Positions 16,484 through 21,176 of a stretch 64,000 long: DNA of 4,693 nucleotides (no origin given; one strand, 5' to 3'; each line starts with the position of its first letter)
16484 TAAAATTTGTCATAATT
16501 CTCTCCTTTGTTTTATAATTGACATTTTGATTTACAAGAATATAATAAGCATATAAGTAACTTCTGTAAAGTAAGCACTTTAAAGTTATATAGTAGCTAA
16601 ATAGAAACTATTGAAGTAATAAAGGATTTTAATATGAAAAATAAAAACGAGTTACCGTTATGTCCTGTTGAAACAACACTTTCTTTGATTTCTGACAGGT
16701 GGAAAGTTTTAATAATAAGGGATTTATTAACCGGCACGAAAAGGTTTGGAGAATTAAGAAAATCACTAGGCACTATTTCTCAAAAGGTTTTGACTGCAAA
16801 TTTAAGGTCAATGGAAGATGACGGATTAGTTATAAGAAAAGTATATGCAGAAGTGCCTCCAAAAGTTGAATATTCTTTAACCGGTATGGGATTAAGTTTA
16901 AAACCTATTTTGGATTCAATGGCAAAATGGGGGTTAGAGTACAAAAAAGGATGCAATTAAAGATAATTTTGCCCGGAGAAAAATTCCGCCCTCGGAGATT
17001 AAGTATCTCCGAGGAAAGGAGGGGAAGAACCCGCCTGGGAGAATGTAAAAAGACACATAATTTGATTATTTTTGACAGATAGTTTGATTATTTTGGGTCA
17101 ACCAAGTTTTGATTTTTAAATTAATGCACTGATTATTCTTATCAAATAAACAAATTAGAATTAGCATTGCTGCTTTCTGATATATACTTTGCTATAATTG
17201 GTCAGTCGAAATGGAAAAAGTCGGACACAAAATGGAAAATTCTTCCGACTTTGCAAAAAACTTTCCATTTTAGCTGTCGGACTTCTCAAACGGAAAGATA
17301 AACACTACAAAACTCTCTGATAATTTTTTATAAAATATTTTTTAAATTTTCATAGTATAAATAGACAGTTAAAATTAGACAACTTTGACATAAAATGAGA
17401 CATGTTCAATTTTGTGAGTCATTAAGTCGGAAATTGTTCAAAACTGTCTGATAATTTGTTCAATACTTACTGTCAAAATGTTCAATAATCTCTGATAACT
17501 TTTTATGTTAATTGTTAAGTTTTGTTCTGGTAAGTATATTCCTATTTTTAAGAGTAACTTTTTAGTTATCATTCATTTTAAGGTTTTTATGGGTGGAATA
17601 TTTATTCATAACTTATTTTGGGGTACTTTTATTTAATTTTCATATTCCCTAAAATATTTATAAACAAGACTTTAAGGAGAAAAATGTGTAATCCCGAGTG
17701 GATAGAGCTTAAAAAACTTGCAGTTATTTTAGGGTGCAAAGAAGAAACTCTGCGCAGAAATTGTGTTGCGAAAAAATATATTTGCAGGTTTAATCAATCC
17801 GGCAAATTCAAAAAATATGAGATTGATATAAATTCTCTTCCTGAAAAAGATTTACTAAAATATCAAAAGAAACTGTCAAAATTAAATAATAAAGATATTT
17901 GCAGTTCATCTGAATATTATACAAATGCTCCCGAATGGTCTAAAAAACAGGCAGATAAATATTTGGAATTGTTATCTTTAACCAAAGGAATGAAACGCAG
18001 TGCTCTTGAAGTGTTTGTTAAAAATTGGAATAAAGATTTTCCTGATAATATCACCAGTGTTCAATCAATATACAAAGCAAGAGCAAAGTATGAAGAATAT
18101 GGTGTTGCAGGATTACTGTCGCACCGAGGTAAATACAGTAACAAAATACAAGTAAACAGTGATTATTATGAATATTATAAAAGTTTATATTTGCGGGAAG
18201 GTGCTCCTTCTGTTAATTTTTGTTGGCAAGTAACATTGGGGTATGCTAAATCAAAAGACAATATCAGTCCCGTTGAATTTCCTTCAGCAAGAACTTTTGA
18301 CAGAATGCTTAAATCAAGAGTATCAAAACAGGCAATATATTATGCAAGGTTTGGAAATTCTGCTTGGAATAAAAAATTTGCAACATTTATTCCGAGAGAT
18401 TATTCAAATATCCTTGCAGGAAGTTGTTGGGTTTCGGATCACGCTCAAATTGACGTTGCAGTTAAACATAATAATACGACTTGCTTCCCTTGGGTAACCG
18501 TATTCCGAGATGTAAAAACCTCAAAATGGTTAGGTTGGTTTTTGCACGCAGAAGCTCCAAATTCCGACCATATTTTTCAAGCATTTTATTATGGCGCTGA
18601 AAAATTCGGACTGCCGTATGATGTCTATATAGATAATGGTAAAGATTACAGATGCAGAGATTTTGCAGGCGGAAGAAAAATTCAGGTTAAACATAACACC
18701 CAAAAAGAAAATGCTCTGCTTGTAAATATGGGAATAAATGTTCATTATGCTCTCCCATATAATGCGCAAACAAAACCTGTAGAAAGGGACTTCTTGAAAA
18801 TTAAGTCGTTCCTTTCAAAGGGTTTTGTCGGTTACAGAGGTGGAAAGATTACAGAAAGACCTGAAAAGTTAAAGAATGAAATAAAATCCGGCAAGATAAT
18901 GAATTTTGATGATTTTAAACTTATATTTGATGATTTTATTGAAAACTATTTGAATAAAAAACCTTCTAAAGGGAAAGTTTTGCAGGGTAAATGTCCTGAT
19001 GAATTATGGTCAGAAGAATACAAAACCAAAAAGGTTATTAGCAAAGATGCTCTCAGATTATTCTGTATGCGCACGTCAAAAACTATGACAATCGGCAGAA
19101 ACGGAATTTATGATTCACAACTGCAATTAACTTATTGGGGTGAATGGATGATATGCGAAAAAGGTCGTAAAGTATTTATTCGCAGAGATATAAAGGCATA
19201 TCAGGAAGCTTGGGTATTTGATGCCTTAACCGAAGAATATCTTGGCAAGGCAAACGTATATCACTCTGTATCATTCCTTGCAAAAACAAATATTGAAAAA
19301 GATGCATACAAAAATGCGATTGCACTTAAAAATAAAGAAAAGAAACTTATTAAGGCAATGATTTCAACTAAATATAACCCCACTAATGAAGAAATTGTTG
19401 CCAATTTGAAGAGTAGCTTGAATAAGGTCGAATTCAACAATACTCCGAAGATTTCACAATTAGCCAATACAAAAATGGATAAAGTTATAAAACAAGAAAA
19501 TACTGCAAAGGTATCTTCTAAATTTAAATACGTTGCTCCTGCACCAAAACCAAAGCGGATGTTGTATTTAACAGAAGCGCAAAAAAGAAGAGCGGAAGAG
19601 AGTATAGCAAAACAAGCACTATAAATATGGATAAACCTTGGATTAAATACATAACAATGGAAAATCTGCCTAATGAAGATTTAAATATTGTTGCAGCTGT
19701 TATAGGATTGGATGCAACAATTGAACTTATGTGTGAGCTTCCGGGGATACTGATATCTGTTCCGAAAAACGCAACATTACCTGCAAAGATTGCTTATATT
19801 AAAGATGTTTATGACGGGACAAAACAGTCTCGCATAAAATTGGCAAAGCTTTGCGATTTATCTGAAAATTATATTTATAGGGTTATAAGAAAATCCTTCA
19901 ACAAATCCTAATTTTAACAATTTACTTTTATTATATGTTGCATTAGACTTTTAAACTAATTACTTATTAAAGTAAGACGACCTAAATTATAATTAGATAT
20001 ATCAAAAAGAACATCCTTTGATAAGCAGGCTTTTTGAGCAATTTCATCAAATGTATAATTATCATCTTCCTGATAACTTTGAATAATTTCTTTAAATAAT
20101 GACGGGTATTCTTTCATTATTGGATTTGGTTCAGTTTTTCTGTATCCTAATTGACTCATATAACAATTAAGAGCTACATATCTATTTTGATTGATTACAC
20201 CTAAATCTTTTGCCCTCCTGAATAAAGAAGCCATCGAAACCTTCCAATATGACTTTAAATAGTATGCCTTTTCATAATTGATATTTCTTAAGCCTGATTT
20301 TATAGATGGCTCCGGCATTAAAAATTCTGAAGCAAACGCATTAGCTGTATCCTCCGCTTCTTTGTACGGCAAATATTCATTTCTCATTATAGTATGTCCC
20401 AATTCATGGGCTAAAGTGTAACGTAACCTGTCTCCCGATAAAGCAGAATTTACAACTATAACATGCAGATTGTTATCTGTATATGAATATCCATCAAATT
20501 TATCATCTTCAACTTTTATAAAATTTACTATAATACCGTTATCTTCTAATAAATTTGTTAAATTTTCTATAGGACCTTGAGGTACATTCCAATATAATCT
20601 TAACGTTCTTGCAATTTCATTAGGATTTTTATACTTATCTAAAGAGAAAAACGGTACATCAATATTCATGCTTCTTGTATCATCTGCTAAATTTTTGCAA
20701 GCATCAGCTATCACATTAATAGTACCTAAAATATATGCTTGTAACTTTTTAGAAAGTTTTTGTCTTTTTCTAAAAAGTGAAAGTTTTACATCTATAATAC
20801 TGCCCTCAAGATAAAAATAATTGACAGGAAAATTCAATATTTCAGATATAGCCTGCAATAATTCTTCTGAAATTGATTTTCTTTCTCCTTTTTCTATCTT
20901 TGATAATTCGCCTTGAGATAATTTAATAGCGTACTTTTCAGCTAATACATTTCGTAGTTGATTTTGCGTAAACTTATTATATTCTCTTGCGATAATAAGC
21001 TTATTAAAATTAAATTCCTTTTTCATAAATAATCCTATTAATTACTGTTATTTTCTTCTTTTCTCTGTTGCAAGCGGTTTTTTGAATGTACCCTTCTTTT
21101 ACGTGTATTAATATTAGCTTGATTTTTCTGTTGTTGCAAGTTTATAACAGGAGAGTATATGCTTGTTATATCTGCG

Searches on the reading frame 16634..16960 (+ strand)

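Call 84: search_protein_families(library=pfam, proteins=[window:16634-16960:+], max_evalue=0.001)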
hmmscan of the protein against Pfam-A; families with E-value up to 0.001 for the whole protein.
window:16634-16960:+ (108 aa): 1 family
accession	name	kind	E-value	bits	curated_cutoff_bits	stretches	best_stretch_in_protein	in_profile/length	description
PF01638.23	HxlR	-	1.7e-32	111.6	20.8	1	18-104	1-87/91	HxlR-like helix-turn-helix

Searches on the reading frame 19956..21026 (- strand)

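Call 84: search_protein_families(library=pfam, proteins=[window:19956-21026:-], max_evalue=0.001)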
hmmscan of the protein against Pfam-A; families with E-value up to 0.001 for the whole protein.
window:19956-21026:- (356 aa): 3 families
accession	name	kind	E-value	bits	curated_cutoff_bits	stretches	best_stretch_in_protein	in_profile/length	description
PF06114.19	Peptidase_M78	-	1.6e-16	60.6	22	1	161-271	2-121/123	IrrE N-terminal-like domain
PF01381.28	HTH_3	-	9.7e-05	22.8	23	1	34-71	19-55/55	Helix-turn-helix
PF20573.4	DUF6782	-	0.00033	20.4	27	1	156-236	48-125/241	Putative metallopeptidase family (DUF6782)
